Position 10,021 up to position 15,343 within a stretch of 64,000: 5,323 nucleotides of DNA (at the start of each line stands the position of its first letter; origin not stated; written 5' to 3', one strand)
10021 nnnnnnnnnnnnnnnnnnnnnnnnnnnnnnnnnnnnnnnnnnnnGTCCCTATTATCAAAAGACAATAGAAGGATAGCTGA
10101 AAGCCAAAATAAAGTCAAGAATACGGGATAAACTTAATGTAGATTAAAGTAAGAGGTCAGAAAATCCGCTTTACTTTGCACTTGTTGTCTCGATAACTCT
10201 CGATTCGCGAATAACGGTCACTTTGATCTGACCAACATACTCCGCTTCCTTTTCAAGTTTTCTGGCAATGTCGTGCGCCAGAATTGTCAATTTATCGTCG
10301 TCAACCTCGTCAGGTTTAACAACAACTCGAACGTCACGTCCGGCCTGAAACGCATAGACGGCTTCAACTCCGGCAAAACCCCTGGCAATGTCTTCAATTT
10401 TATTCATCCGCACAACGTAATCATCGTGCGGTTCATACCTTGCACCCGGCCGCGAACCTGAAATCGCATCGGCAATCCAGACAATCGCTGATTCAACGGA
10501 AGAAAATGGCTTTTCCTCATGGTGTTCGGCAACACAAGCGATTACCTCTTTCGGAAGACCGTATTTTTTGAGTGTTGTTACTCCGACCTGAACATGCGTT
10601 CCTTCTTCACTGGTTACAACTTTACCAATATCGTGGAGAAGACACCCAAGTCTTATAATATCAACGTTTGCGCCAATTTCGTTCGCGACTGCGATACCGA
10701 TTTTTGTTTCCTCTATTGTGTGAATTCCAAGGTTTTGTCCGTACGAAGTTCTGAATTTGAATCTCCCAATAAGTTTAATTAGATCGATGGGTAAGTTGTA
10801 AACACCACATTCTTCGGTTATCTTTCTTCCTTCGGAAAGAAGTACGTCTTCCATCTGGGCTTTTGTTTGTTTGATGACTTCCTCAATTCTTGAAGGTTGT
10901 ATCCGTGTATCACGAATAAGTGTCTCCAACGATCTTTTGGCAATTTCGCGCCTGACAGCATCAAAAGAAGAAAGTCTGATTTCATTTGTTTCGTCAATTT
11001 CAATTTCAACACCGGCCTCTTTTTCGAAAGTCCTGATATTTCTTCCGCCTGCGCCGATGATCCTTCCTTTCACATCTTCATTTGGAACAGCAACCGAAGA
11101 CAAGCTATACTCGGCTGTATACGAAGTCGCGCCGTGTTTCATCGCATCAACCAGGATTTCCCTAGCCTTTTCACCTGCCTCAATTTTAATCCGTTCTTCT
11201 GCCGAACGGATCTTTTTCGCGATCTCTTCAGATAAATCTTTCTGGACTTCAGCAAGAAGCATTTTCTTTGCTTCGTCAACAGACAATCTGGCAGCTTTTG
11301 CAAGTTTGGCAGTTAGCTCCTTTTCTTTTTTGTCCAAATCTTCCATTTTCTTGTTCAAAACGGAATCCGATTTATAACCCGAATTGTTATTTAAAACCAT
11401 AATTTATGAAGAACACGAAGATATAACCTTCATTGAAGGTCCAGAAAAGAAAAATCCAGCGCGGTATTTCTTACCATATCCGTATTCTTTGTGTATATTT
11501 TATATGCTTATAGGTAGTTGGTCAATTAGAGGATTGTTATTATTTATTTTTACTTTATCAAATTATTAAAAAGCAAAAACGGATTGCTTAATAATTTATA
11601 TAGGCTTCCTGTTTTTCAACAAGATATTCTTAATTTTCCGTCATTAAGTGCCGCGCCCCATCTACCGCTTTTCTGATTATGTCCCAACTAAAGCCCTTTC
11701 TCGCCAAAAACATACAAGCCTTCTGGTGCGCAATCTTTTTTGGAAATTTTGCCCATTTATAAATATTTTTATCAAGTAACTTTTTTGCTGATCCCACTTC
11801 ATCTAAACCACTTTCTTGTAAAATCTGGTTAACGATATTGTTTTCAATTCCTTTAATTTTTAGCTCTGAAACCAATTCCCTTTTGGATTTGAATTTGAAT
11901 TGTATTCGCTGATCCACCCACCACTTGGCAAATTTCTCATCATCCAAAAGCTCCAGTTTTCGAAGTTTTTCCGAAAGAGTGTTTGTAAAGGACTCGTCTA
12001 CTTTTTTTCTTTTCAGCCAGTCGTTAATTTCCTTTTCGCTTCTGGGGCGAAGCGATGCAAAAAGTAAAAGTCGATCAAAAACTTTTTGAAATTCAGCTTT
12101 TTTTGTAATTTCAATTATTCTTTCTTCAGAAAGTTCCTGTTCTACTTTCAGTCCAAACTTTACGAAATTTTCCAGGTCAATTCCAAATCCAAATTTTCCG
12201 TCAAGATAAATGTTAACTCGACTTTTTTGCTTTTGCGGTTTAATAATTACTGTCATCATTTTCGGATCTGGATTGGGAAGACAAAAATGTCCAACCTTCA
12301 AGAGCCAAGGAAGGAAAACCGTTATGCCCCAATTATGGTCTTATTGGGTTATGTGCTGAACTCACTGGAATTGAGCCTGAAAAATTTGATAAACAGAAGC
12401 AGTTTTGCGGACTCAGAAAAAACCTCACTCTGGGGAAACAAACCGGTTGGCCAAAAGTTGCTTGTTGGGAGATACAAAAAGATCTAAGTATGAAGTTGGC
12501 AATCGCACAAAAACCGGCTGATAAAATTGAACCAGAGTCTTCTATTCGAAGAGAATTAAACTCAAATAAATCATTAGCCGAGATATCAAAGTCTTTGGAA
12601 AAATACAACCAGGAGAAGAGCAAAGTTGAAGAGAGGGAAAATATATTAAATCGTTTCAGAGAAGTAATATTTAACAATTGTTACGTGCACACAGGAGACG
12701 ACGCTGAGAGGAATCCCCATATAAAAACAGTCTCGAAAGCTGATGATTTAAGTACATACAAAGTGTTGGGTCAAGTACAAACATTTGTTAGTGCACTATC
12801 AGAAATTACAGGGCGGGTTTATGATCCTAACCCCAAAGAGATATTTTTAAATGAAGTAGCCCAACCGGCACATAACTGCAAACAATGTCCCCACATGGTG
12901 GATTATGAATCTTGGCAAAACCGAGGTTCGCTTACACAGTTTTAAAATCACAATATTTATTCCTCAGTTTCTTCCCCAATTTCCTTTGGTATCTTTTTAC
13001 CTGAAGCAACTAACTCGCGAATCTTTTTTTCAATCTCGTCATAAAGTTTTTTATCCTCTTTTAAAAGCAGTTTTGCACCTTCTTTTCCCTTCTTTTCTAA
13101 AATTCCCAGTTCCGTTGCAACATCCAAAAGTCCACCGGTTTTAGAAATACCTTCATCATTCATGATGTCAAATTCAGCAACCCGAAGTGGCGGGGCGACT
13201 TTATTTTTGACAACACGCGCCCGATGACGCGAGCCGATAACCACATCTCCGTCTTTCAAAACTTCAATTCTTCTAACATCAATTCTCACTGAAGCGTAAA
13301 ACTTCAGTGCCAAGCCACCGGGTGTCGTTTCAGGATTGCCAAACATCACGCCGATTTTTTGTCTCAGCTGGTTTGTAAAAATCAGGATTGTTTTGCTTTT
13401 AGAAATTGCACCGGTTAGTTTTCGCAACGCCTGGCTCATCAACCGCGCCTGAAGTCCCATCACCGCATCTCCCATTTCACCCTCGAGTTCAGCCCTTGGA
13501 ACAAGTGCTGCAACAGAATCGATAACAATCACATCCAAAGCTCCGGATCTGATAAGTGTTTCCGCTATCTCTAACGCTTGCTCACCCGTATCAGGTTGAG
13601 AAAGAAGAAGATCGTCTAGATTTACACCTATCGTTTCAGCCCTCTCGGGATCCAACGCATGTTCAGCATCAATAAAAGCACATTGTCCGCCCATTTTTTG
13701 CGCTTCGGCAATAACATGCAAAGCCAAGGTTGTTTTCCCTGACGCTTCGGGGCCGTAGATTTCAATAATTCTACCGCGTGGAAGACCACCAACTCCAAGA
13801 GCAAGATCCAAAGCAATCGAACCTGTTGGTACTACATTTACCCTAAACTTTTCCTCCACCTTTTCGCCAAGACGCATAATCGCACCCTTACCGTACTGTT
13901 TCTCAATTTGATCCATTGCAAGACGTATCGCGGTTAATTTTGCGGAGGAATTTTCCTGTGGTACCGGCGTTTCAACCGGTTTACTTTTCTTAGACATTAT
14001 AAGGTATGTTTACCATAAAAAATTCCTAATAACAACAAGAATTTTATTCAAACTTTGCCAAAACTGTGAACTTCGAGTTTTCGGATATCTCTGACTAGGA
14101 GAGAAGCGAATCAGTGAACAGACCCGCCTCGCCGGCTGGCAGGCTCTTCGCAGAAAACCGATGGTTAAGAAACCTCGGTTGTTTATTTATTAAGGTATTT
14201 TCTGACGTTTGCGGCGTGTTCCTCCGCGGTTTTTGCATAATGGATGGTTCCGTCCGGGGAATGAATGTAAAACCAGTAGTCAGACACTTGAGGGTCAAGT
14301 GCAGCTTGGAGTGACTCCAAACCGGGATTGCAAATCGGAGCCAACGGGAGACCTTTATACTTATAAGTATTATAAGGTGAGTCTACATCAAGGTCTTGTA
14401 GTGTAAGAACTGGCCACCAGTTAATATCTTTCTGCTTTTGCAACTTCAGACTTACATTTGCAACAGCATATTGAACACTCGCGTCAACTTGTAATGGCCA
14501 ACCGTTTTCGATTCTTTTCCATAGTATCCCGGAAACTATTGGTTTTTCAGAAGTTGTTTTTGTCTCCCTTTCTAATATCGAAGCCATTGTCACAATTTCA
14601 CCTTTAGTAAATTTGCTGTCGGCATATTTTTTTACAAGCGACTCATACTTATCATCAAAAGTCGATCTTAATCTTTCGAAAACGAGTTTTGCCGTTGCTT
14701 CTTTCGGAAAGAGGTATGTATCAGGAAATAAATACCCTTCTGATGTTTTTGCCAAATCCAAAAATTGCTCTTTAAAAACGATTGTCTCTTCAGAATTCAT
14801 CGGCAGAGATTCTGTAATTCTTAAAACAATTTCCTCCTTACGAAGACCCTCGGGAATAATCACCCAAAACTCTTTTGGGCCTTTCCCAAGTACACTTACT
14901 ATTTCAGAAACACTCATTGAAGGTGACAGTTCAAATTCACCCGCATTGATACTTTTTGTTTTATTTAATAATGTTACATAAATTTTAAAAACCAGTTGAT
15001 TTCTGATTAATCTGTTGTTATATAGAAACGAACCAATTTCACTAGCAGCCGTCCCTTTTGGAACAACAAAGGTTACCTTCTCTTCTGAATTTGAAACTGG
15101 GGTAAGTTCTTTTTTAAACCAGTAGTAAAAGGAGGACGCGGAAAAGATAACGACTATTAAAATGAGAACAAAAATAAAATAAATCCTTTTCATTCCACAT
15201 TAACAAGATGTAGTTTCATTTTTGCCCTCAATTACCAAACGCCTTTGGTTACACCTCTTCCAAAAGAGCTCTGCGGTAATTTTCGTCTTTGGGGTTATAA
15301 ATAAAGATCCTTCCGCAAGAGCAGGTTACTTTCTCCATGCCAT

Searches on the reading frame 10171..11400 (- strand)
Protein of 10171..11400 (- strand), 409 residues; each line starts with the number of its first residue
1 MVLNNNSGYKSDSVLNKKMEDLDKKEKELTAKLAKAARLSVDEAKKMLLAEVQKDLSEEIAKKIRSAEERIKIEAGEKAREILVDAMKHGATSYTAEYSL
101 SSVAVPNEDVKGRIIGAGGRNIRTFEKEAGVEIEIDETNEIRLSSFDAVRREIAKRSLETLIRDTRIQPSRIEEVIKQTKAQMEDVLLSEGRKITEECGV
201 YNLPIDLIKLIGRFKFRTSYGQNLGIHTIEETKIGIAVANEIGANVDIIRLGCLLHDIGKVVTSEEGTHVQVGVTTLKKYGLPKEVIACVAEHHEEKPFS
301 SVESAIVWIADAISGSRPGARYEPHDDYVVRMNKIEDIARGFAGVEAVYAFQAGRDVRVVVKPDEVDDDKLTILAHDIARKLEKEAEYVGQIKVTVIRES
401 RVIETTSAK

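Call 62: search_protein_families(library=pfam, proteins=[window:10171-11400:-], max_evalue=0.0001)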
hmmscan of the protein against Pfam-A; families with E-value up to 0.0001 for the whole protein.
window:10171-11400:- (409 aa): 3 families
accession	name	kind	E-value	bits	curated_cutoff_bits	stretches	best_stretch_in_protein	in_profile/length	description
PF01966.28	HD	-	4.5e-15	56.4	22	1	226-314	3-114/116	HD domain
PF12072.13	RNase_Y_N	-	1.8e-10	41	32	1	12-91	119-198/201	RNase Y N-terminal region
PF00013.35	KH_1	-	1.4e-07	31.6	21.5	1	103-155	4-61/66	KH domain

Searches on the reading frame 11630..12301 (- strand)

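Call 62: search_protein_families(library=pfam, proteins=[window:11630-12301:-], max_evalue=0.0001)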
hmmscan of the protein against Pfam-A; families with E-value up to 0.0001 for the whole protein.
window:11630-12301:- (223 aa): 3 families
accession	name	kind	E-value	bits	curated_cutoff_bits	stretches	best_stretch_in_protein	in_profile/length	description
PF02631.22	RecX_HTH2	-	1.2e-09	38.7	26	1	120-159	1-40/42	RecX, second three-helix domain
PF21982.2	RecX_HTH1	-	4.9e-09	36.5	26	0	82-104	9-31/40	RecX, first three-helix domain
PF21981.2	RecX_HTH3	-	3.4e-08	34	26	1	171-213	6-48/48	RecX, third three-helix domain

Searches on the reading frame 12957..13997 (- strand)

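Call 63: search_protein_families(library=pfam, proteins=[window:12957-13997:-], max_evalue=0.0001)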
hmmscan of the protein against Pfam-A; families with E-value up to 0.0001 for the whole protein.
window:12957-13997:- (346 aa): 7 families
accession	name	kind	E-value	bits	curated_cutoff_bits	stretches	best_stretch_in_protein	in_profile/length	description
PF00154.27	RecA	-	1.1e-132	441.7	27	1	23-285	2-262/262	recA bacterial DNA recombination protein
PF08423.17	Rad51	-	1.6e-09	37.8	22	1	55-243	7-211/244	Rad51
PF06745.19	ATPase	-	5.5e-09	36.2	26.6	1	56-130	1-77/231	KaiC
PF01637.24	ATPase_2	-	6.4e-06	26.6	33.2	1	76-210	21-118/225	ATPase domain predominantly from Archaea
PF13481.12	AAA_25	-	4.9e-05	23.5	27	0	70-166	28-156/195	AAA domain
PF21096.2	RecA_C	-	5.4e-05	23.7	27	0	304-329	30-55/57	RecA C-terminal domain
PF00004.35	AAA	-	9.8e-05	23.3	21.2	0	80-209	3-109/131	ATPase family associated with various cellular activities (AAA)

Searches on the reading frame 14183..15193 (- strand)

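Call 63: search_protein_families(library=pfam, proteins=[window:14183-15193:-], max_evalue=0.0001)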
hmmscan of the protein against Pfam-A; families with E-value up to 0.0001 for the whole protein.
window:14183-15193:- (336 aa): 1 family
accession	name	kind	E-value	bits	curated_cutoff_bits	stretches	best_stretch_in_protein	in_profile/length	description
PF02618.21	YceG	-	4.1e-75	253.2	32.4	1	42-332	1-275/275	YceG-like family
